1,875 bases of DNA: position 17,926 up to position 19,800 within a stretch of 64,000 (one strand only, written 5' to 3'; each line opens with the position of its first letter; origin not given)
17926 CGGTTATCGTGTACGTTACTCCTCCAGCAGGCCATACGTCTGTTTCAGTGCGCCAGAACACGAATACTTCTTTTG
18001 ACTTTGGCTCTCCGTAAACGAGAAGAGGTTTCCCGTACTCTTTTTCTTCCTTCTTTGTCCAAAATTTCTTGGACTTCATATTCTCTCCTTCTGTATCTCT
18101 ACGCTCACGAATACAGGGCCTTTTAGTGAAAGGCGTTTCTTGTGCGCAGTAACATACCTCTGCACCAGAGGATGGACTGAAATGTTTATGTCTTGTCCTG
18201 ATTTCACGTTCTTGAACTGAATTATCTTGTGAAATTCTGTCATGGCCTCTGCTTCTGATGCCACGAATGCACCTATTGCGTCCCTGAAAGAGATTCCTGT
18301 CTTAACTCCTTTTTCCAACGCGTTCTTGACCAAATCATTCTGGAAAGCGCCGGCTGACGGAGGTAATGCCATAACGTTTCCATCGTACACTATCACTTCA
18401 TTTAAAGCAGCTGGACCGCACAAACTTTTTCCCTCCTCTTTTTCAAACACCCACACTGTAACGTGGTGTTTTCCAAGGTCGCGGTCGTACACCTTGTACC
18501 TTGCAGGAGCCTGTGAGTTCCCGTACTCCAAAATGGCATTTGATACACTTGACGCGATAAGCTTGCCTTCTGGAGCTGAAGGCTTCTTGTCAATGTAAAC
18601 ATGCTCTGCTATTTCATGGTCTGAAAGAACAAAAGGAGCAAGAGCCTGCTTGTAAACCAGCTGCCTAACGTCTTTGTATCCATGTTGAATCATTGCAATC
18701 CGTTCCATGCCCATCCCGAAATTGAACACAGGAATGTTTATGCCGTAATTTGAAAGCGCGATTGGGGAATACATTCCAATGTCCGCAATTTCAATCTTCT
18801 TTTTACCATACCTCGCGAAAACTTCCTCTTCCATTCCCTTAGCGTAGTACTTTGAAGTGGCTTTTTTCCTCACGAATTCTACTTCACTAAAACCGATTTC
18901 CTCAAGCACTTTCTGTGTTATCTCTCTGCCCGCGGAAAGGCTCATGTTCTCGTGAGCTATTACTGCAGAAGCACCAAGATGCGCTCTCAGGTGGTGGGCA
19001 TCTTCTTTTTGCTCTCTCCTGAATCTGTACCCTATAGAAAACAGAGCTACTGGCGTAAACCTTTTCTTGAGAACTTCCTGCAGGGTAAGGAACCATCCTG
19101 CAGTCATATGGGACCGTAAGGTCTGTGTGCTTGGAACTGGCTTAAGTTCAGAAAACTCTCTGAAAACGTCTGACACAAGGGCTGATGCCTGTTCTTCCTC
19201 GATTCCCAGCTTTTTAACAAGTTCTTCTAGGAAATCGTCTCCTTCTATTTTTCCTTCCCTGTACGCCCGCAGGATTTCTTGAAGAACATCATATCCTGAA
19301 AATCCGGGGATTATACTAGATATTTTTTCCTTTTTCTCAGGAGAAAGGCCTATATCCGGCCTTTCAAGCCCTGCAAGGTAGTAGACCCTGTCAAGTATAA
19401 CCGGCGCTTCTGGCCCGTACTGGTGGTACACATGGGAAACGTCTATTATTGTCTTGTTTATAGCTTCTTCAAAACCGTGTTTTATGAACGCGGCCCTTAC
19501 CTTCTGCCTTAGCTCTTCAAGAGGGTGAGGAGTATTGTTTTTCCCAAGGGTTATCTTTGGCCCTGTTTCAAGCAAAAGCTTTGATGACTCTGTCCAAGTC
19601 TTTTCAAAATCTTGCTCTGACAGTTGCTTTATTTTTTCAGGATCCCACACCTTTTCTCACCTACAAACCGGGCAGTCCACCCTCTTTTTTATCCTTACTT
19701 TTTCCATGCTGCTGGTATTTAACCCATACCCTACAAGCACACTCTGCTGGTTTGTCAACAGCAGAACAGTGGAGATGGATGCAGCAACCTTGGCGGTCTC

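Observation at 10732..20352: Compact Cys-tRNA formation island: both tRNA-Cys genes, CysRS, SepCysS, SepRS and candidate accessory genes within 9.6 kb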

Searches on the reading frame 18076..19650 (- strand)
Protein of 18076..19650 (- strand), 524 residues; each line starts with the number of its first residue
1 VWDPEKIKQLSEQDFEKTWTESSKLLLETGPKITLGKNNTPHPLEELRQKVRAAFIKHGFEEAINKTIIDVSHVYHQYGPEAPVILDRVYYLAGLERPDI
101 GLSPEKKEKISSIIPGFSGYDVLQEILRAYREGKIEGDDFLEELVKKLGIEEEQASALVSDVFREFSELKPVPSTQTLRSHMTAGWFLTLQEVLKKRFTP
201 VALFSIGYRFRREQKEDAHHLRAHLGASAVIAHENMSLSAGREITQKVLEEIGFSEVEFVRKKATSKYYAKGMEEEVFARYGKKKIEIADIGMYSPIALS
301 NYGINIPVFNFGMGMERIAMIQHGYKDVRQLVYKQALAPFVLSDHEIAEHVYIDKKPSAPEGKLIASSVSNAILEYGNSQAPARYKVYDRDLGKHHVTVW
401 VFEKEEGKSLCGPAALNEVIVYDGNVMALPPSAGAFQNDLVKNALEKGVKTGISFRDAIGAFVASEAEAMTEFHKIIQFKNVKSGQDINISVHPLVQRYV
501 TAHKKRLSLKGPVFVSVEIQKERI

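Call 4: search_protein_families(library=pfam, proteins=[window:18076-19650:-], max_evalue=0.01)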
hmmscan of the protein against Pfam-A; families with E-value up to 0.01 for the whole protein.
window:18076-19650:- (524 aa): 4 families
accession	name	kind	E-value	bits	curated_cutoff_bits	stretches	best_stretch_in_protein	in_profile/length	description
PF01409.25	tRNA-synt_2d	-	2.1e-40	139.2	19.8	1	123-334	26-238/246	tRNA synthetases class II core domain (F)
PF17759.6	tRNA_synthFbeta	-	2.3e-08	34.2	22.4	1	175-311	71-210/214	Phenylalanyl tRNA synthetase beta chain CLM domain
PF18006.6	SepRS_C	-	0.00023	21.5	26.9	1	417-453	1-31/31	O-phosphoseryl-tRNA synthetase C-terminal domain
PF23202.1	PAH_ZNF598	-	0.0033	18.1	25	0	120-169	22-67/83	ZNF598 PAH domain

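Call 5: search_protein_families(library=ncbifam, proteins=[window:18076-19650:-], max_evalue=0.01)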
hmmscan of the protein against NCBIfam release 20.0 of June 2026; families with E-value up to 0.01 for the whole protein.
window:18076-19650:- (524 aa): 7 families
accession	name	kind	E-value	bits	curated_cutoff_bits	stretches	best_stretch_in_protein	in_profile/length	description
TIGR00470.1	sepS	equivalog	2.9e-139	464.9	380.65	1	3-519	4-530/533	O-phosphoserine--tRNA ligase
TIGR00468.1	pheS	equivalog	7.7e-22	77.9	237.45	1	173-335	156-314/324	phenylalanine--tRNA ligase subunit alpha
NF003210.0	PRK04172.1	equivalog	7e-20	71.3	350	1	175-332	331-481/496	phenylalanine--tRNA ligase subunit alpha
NF051887.1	PheS_related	equivalog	3.7e-11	42.7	300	1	171-332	67-229/349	PheS-related mystery ligase SrmL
TIGR02367.1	PylS_Cterm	equivalog_domain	3.8e-10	39.5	178.15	1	143-331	56-228/242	pyrrolysine--tRNA(Pyl) ligase large subunit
NF007083.1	PRK09537.1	equivalog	8.7e-06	25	550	1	143-330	242-410/425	pyrrolysine--tRNA(Pyl) ligase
TIGR00471.1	pheT_arch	equivalog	5.2e-05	21.9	282.65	1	187-316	427-548/551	phenylalanine--tRNA ligase subunit beta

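Call 12: find_encoding_contigs(protein=window:18076-19650:-, flank=10000, max_places=6)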
Protein window:18076-19650:- (524 aa): 2 contigs read that carry it; 1 place shown.
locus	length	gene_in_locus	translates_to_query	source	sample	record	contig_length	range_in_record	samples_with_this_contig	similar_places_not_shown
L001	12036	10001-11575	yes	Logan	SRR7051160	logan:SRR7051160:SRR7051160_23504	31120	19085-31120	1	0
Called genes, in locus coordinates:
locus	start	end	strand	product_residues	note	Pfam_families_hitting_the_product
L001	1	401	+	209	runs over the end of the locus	-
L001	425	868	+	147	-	-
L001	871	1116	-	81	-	PF13828:DUF4190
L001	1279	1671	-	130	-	PF28505:DUF1699_N (weak), PF02796:HTH_7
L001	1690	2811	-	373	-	PF04406:TP6A_N, PF20768:Topo_VI_alpha, PF21180:TOP6A-Spo11_Toprim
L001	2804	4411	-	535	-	PF02518:HATPase_c, PF13589:HATPase_c_3 (weak), PF09239:Topo-VIb_trans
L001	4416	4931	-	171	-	PF00013:KH_1, PF17903:KH_KRR1_1st (weak), PF22675:KH-I_KHDC4-BBP (faint), PF21800:KH_KRR1_2nd, PF22891:KH_PNO1_2nd, PF00013:KH_1 (weak)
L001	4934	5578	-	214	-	PF00702:Hydrolase, PF12710:HAD, PF13419:HAD_2, PF13242:Hydrolase_like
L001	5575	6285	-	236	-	PF01163:RIO1, PF03109:ABC1 (faint), PF06293:Kdo (faint)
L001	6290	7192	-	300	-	PF01544:CorA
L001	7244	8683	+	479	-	PF00270:DEAD, PF04851:ResIII, PF22590:Cas3-like_C_2 (faint), PF00271:Helicase_C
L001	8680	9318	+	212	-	PF02732:ERCC4, PF12826:HHH_2 (weak), PF14520:HHH_5, PF00633:HHH (weak)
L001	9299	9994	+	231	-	PF00899:ThiF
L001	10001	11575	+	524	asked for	PF01409:tRNA-synt_2d, PF17759:tRNA_synthFbeta (weak)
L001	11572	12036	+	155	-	?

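Call 13: find_homologous_proteins(query=window:18076-19650:-, max_evalue=1e-20)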
Query window:18076-19650:- (524 aa): 906 proteins with E <= 1e-20 among 8000 candidates; the best 120 are listed.
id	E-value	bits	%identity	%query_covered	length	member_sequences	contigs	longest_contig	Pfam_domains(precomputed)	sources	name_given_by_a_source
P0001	0.0e+0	1167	100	100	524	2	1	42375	PF01409.26,PF17759.7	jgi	-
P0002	2.4e-270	916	76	100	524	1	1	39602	PF01409.26,PF17759.7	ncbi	-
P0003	2.2e-142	494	47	99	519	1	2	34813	PF01409.26,PF17759.7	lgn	-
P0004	8.6e-142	492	47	99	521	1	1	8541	PF01409.26,PF17759.7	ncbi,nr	ncbi:MAG: O-phosphoserine--tRNA ligase [Candidatus Altiarchaeales archaeon]|nr:O-phosphoserine--tRNA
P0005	1.5e-141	491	46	99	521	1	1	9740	PF01409.26,PF17759.7,PF18006.7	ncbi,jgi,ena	-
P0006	5.6e-140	486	46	100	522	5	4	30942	PF01409.26,PF17759.7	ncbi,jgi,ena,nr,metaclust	ncbi:MAG: O-phosphoserine--tRNA ligase [Candidatus Altiarchaeales archaeon WOR_SM1_86-2]|nr:MAG: O-p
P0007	4.9e-139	483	45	99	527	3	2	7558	PF01409.26,PF17759.7,PF18006.7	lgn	-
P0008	8.1e-139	482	45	99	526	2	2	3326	PF01409.26,PF17759.7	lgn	-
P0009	8.7e-139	482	46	98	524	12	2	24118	PF01409.26,PF00587.31,PF18006.7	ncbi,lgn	ncbi:MAG: O-phosphoserine--tRNA ligase [Candidatus Hadarchaeales archaeon]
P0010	9.4e-139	482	46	99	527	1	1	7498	PF01409.26,PF00587.31,PF17759.7,PF18006.7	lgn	-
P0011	9.7e-139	482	45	98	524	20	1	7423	PF01409.26,PF00587.31,PF18006.7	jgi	jgi:O-phosphoseryl-tRNA synthetase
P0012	1.7e-138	481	47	99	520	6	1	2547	PF01409.26,PF17759.7,PF18006.7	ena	-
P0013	2.3e-138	480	45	99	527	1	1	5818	PF01409.26,PF17759.7,PF18006.7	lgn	-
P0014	2.9e-138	480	47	99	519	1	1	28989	PF01409.26,PF17759.7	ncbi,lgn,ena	-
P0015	3.2e-138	480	46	98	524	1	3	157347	PF01409.26,PF18006.7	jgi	jgi:O-phosphoseryl-tRNA synthetase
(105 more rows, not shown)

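Call 15: find_encoding_contigs(protein=P0002, flank=10000, max_places=3)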
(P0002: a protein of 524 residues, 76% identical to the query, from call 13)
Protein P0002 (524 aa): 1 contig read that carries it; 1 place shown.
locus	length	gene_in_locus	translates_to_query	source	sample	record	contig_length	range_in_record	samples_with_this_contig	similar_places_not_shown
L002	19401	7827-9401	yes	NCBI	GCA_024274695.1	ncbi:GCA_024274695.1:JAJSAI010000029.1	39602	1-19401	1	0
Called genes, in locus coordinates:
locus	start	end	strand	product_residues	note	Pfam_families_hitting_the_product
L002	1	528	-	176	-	?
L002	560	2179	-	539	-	PF02518:HATPase_c, PF13589:HATPase_c_3 (weak), PF09239:Topo-VIb_trans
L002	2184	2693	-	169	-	PF00013:KH_1, PF21800:KH_KRR1_2nd (weak), PF22891:KH_PNO1_2nd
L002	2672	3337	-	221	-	PF00702:Hydrolase, PF12710:HAD (weak), PF13419:HAD_2, PF13242:Hydrolase_like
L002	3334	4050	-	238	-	PF03109:ABC1 (faint), PF01163:RIO1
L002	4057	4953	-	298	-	PF01544:CorA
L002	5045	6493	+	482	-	PF00270:DEAD, PF04851:ResIII, PF22590:Cas3-like_C_2 (faint), PF00271:Helicase_C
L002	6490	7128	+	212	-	PF02732:ERCC4, PF12826:HHH_2, PF14520:HHH_5, PF00633:HHH (weak)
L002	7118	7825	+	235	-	PF00899:ThiF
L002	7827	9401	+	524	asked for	PF01409:tRNA-synt_2d, PF17759:tRNA_synthFbeta (weak)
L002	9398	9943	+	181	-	-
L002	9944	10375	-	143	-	PF01592:NifU_N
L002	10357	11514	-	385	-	PF00266:Aminotran_5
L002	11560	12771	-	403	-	PF00202:Aminotran_3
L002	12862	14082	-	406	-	PF00266:Aminotran_5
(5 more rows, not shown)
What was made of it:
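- The relative has IscS-like and NifU genes in the cluster (call 15).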

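Call 16: find_related_loci(query=A1, collection=genome_contigs, flank=10000)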
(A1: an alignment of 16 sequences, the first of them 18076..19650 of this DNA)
Query A1 (524 aa) in genome_contigs; peptide patterns used: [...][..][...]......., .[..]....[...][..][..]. (x = any residue, [..] = any of these).
314 stretches matched a pattern; 302 encode a relative of the query (tblastn E <= 1e-3); the best 80 are kept; 80 distinct loci.
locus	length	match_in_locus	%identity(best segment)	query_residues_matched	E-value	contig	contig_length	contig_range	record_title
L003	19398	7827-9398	76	1-524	0e+0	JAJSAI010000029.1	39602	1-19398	MAG: archaeon isolate Dive96_bin4.413 k141_4833932, whole genome shotgun sequence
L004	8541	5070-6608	47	2-518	1e-149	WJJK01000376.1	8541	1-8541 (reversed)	MAG: Candidatus Altiarchaeales archaeon isolate RBin_358 k141_4604155, whole genome shotgun sequence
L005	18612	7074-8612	47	2-518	1e-145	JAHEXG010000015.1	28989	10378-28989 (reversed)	MAG: Candidatus Altiarchaeales archaeon isolate nzgw1 NODE_1450_length_28990_cov_3.971942, whole genome shotgun sequence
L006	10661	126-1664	46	2-518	6e-144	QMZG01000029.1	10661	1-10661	MAG: Candidatus Altiarchaeales archaeon isolate B80_G16 B80_Guay16_scaffold_04591, whole genome shotgun sequence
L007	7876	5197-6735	45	2-520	6e-144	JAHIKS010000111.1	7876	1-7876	MAG: Candidatus Altiarchaeota archaeon isolate KR13_N1.mb.66 KR13_N1.mb.66_k141_165297, whole genome shotgun sequence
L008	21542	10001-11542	44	5-517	1e-143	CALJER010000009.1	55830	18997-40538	MAG: uncultured archaeon isolate S1_Bin_METABAT__384_1 genome assembly, contig: c_000002830863, whole genome shotgun seq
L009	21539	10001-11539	47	2-518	2e-143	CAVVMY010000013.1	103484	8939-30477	MAG: Candidatus Altiarchaeales archaeon isolate MFD04492.bin.2.19 genome assembly, contig: contig_48575, whole genome sh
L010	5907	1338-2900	42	1-517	3e-144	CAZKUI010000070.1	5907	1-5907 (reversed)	MAG TPA_asm: uncultured Candidatus Bathyarchaeia archaeon isolate SRP141552_co1_141 genome assembly, contig: NODE_7065_l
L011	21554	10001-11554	44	2-517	2e-142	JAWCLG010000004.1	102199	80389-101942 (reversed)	MAG: Candidatus Hadarchaeales archaeon isolate JZ-2_201705_bins_17 JZ-2_201705_bins_17_scaffold_4, whole genome shotgun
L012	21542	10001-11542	43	5-517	1e-141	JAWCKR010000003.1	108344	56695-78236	MAG: Candidatus Hadarchaeales archaeon isolate JZ-2_201705_bins_146 JZ-2_201705_bins_146_scaffold_3, whole genome shotgu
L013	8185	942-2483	45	5-517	4e-141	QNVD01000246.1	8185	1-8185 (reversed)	MAG: Hadesarchaea archaeon isolate WYZ-LMO6 Hadesarchaea_archaeon_WYZ-LMO6_contig-246, whole genome shotgun sequence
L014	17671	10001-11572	45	2-517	9e-141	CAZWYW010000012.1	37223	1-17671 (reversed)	MAG TPA_asm: uncultured Candidatus Bathyarchaeia archaeon isolate SRP141552_co1_226 genome assembly, contig: NODE_388_le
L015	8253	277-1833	43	2-517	1e-140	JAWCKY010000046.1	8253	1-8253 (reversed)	MAG: Candidatus Hadarchaeales archaeon isolate JZ-2_201705_bins_157 JZ-2_201705_bins_157_scaffold_46, whole genome shotg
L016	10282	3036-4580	44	2-520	7e-140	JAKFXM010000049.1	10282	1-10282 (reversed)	MAG: Methanobacteriota archaeon isolate ND3_Bin_21 ND3_0001403, whole genome shotgun sequence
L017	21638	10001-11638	42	2-518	4e-140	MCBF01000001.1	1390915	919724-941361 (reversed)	MAG: Candidatus Altiarchaeales archaeon IMC4 isolate IMC4_SM1 MSIBFv1_B, whole genome shotgun sequence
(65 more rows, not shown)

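Call 35: search_solved_structures(query=window:18076-19650:-, max_evalue=1e-10, show_alignments=2)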
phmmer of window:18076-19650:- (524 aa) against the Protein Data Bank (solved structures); distinct sequences matched with E-value up to 1e-10: 11.
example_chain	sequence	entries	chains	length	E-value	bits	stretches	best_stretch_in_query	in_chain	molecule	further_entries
2odr_B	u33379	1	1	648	3.2e-111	375.8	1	2-522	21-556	phosphoseryl-tRNA synthetase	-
2odr_A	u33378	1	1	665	3.5e-111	375.7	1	2-522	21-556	phosphoseryl-tRNA synthetase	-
2odr_D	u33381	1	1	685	3.9e-111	375.5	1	2-522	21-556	phosphoseryl-tRNA synthetase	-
2odr_C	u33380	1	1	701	4.2e-111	375.4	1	2-522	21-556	phosphoseryl-tRNA synthetase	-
2du7_A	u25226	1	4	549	6.6e-111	374.8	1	2-520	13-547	O-phosphoseryl-tRNA synthetase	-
5x6c_A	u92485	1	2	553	6.7e-111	374.8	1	2-520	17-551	O-phosphoserine--tRNA(Cys) ligase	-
2du3_A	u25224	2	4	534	8.1e-107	361.3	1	2-520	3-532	O-phosphoseryl-tRNA synthetase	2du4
2du5_A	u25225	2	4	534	1.5e-105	357.1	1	2-520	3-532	O-phosphoseryl-tRNA synthetase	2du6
9udl_A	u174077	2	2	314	2.6e-13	52.9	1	177-334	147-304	Phenylalanine--tRNA ligase alpha subunit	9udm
3l4g_A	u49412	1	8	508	8.7e-13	51.2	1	177-335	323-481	Phenylalanyl-tRNA synthetase alpha chain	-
8s8b_A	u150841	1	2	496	1.4e-12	50.5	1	176-332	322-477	Phenylalanyl-tRNA Synthetase alpha subunit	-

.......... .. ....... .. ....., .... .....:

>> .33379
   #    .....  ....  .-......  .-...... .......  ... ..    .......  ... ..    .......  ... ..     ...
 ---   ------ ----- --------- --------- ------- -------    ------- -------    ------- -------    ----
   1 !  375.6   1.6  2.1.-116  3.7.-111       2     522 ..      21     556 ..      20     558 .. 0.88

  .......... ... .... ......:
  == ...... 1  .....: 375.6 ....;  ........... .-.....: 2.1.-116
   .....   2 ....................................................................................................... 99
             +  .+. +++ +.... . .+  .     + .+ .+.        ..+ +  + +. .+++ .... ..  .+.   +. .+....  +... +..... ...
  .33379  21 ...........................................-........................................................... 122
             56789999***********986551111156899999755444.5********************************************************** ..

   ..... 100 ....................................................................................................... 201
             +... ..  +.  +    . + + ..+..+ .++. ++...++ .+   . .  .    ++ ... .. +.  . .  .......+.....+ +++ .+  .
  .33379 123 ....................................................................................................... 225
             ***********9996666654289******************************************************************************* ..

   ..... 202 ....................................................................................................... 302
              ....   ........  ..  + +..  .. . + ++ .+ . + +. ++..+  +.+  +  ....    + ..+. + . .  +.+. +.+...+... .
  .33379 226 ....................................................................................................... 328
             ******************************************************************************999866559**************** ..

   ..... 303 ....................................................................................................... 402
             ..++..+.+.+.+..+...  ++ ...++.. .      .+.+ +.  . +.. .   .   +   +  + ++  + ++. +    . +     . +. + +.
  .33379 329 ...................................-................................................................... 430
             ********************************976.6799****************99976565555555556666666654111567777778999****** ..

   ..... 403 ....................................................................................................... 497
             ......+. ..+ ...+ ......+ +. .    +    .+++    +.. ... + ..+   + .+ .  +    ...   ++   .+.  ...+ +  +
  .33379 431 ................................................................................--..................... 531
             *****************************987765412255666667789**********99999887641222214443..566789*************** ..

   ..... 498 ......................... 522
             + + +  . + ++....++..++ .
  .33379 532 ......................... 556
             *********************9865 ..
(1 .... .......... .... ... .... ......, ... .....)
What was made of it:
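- On SepRS (O-phosphoserine--tRNA ligase, TIGR00470): PDB SepRS E ~1e-111 against PheRS-alpha 1e-13 (call 35). The alignment to 2odr runs to residue 522 (call 35). The helix region is present, with no bacterial-type deletion (call 35).
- Checked: Solved SepRS structures match at E ~1e-111; PheRS-alpha reaches 1e-13 (call 35).
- The SepRS anticodon-binding region shows no bacterial-type deletion in the alignment (call 35).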
